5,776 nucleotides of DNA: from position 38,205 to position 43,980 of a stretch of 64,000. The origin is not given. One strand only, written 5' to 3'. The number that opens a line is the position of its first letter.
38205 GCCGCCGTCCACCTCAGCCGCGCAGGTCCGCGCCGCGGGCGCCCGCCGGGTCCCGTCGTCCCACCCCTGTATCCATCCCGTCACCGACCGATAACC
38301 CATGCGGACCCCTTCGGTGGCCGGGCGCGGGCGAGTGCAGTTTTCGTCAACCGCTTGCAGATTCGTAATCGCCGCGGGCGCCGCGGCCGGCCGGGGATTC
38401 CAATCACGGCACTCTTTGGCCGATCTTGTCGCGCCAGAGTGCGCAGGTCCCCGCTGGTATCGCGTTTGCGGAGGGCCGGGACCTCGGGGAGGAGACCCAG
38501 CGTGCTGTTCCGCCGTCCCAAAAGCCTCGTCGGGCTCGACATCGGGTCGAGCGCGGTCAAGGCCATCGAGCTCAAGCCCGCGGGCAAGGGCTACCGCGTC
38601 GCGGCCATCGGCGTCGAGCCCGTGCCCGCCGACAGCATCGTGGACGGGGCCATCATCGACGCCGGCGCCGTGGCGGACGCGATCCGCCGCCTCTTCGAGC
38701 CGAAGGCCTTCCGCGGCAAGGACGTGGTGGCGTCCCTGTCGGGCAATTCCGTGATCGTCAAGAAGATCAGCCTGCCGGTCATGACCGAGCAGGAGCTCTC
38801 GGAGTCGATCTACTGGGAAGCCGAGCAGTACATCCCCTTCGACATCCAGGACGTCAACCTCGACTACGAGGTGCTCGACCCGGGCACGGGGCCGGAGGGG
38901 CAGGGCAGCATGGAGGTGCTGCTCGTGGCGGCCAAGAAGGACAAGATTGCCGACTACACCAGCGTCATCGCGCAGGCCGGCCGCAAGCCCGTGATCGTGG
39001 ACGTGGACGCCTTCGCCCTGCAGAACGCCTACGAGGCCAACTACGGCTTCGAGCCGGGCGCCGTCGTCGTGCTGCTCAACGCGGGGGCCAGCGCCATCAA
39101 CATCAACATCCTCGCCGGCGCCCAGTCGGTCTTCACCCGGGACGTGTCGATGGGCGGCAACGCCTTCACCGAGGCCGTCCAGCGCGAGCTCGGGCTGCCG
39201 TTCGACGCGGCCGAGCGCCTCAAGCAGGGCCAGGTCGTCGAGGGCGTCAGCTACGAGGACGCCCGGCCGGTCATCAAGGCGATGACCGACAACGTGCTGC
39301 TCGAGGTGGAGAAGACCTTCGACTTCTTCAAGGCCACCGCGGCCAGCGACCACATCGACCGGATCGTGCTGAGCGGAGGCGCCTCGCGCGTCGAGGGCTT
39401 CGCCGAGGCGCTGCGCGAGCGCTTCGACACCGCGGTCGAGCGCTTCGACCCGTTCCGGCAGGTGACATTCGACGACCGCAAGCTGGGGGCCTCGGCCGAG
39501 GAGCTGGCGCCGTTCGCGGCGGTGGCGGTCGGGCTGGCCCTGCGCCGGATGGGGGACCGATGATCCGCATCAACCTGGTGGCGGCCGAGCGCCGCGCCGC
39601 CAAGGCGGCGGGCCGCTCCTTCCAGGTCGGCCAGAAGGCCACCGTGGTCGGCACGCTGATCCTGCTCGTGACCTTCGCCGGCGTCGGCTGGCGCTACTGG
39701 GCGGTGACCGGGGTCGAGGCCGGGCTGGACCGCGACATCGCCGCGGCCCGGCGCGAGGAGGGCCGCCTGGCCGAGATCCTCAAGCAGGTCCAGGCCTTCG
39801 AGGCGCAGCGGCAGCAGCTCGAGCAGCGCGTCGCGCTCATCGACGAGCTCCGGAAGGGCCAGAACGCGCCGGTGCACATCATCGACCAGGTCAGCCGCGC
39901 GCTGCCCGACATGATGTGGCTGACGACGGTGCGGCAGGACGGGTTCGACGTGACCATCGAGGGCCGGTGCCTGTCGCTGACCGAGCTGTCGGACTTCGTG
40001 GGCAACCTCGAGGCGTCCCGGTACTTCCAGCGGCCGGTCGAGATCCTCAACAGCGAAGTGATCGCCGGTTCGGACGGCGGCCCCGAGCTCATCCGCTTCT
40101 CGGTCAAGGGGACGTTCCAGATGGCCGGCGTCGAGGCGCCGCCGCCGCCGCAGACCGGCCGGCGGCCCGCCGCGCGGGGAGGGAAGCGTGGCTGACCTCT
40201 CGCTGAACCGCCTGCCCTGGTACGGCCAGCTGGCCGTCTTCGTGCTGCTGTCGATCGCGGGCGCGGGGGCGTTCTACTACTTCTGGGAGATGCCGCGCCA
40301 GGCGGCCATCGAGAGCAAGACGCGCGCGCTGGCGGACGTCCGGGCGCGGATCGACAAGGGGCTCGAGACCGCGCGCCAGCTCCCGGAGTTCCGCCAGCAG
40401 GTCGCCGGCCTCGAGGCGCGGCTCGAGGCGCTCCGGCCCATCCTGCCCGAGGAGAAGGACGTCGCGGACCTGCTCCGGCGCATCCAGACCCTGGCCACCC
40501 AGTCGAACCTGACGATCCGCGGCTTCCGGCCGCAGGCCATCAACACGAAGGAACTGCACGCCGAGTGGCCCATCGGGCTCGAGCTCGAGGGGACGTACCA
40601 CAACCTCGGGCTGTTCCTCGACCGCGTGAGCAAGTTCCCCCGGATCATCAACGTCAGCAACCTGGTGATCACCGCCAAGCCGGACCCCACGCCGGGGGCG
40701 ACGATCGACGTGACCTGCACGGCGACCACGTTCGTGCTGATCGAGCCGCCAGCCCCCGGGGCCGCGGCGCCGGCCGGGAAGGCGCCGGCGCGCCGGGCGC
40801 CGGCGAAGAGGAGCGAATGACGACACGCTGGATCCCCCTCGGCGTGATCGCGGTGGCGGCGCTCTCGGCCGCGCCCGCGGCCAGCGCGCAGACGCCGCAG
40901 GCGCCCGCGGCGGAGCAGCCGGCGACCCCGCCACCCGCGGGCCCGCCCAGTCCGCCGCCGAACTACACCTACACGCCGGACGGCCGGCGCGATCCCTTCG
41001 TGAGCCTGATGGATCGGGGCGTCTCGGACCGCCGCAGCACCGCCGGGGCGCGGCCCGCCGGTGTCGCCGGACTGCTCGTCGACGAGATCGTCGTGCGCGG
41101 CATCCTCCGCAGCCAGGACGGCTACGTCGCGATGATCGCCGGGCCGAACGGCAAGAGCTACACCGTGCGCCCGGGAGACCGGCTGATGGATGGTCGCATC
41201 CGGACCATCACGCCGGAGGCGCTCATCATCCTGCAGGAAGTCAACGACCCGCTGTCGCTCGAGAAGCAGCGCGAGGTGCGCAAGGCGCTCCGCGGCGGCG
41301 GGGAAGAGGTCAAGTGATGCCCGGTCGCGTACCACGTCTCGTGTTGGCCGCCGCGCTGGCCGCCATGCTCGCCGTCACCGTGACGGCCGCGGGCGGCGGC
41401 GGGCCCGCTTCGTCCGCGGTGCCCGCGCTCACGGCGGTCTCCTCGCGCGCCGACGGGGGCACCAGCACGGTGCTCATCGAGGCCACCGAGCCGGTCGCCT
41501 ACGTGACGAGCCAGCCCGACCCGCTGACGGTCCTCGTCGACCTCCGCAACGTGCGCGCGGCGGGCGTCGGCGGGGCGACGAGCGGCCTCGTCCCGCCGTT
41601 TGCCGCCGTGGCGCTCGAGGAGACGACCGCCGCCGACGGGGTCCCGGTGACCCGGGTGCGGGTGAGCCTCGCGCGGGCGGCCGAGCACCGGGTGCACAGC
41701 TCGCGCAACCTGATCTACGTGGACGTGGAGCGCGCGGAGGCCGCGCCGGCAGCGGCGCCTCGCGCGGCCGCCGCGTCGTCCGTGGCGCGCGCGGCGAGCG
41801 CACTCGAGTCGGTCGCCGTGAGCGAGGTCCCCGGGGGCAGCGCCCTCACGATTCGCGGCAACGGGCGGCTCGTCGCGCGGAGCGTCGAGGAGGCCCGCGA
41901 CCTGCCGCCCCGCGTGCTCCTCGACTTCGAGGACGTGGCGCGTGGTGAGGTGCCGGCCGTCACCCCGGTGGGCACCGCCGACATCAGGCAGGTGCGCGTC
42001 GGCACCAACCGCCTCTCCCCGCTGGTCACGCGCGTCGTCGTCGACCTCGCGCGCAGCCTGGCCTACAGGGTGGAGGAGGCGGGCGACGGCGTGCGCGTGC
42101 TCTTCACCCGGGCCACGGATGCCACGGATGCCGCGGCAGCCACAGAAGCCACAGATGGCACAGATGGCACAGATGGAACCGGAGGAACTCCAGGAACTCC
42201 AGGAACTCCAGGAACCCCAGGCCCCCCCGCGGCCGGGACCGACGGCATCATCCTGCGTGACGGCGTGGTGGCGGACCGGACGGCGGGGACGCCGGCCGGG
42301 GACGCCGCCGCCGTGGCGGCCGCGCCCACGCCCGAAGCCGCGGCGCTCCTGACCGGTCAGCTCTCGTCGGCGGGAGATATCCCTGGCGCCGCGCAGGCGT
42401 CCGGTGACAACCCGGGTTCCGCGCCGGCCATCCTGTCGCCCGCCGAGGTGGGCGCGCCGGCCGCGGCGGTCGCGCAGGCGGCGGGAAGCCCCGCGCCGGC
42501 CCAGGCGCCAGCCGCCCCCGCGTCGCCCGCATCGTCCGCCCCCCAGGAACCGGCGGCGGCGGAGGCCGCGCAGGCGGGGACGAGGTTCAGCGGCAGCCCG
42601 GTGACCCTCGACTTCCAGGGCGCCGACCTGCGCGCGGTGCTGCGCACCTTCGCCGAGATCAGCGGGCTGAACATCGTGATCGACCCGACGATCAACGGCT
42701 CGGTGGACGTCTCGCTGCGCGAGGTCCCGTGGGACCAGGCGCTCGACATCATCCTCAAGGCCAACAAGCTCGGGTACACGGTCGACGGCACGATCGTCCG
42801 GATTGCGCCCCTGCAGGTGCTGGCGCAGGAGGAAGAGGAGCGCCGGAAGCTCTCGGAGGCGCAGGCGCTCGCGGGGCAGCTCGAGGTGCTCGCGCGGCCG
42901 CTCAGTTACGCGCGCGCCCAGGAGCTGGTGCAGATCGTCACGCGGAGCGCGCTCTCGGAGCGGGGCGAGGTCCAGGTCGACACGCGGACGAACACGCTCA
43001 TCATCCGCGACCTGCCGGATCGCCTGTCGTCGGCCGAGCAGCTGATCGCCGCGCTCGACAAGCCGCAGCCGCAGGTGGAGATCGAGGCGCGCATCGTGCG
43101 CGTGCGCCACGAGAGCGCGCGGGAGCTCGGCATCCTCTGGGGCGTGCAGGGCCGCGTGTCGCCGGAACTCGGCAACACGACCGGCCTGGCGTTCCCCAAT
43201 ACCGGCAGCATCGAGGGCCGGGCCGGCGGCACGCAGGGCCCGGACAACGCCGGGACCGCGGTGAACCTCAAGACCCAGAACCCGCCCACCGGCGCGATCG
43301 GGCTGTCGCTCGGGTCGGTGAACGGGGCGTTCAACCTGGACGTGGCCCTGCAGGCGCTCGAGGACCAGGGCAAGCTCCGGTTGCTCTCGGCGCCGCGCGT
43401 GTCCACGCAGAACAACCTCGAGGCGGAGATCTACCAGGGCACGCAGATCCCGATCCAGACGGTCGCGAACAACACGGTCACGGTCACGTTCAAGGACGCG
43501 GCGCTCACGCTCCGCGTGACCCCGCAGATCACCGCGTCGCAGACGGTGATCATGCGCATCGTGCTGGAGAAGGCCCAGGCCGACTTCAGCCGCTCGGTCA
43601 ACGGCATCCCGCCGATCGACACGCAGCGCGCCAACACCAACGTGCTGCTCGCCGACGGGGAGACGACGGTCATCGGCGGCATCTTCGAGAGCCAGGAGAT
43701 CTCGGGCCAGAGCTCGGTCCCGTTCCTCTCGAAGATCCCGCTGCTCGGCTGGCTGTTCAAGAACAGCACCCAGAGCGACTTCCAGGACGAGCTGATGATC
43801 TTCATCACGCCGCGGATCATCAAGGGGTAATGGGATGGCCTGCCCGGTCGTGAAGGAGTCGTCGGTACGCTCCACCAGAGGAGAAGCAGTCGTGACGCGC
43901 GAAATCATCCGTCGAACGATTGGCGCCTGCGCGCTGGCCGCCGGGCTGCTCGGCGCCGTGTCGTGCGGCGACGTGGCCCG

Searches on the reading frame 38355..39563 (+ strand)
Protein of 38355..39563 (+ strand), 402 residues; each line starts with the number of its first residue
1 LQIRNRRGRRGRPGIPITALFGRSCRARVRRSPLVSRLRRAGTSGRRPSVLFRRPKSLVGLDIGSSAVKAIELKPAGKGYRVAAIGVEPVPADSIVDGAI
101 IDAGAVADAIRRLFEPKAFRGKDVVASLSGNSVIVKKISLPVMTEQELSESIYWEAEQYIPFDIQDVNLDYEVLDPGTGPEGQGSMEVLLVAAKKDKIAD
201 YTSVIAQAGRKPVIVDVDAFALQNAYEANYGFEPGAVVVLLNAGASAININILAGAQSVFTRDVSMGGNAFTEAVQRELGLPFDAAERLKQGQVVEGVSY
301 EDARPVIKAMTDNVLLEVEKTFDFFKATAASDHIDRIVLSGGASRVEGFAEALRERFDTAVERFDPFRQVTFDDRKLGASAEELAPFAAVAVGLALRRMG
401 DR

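Call 68: search_protein_families(library=pfam, proteins=[window:38355-39563:+], max_evalue=0.00001)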
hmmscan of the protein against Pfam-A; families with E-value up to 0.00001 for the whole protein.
window:38355-39563:+ (402 aa): 2 families
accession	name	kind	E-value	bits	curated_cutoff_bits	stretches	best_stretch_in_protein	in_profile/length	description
PF11104.14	PilM_2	-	6.5e-74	249.3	27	1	60-398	1-339/340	Type IV pilus assembly protein PilM;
PF14450.12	FtsA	-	6.1e-09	36.7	31.8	1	239-366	1-112/127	Cell division protein FtsA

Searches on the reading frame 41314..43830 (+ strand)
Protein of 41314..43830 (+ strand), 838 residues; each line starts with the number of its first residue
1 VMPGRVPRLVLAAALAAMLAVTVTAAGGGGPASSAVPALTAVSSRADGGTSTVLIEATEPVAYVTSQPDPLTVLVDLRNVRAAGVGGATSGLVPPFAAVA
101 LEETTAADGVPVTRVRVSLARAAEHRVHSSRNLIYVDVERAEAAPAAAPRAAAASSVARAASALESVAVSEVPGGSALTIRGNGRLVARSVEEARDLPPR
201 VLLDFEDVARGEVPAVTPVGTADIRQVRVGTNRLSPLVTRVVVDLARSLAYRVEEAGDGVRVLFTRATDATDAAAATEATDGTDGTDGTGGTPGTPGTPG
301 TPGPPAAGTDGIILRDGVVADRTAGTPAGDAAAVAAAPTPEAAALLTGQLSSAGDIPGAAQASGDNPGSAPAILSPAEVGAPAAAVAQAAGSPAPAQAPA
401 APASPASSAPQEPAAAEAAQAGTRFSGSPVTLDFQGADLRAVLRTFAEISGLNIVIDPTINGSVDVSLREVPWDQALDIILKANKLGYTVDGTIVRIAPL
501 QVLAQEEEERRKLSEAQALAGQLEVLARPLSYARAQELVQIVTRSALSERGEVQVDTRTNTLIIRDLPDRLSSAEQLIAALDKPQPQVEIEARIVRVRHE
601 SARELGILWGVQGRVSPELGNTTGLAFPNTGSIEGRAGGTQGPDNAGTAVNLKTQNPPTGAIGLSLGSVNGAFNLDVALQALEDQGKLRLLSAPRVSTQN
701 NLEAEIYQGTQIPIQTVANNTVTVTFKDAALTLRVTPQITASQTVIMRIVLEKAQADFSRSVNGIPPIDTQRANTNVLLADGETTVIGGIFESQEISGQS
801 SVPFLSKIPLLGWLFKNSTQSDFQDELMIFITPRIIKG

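Call 68: search_protein_families(library=pfam, proteins=[window:41314-43830:+], max_evalue=0.00001)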
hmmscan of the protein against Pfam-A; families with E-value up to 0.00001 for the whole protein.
window:41314-43830:+ (838 aa): 4 families
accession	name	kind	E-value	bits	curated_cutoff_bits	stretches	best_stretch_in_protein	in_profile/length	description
PF00263.26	Secretin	-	2.1e-46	158.1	27.5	1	681-837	1-169/169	Bacterial type II and III secretion system protein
PF03958.22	Secretin_N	-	5.9e-13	49.3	28.2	1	529-587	5-69/69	Bacterial type II/III secretion system short domain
PF07660.19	STN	-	1.3e-09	38.1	28.4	1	452-499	1-51/52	Secretin and TonB N terminus short domain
PF21305.2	type_II_gspD_N0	-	2.2e-08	34.2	27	1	432-483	1-53/71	GspD-like, N0 domain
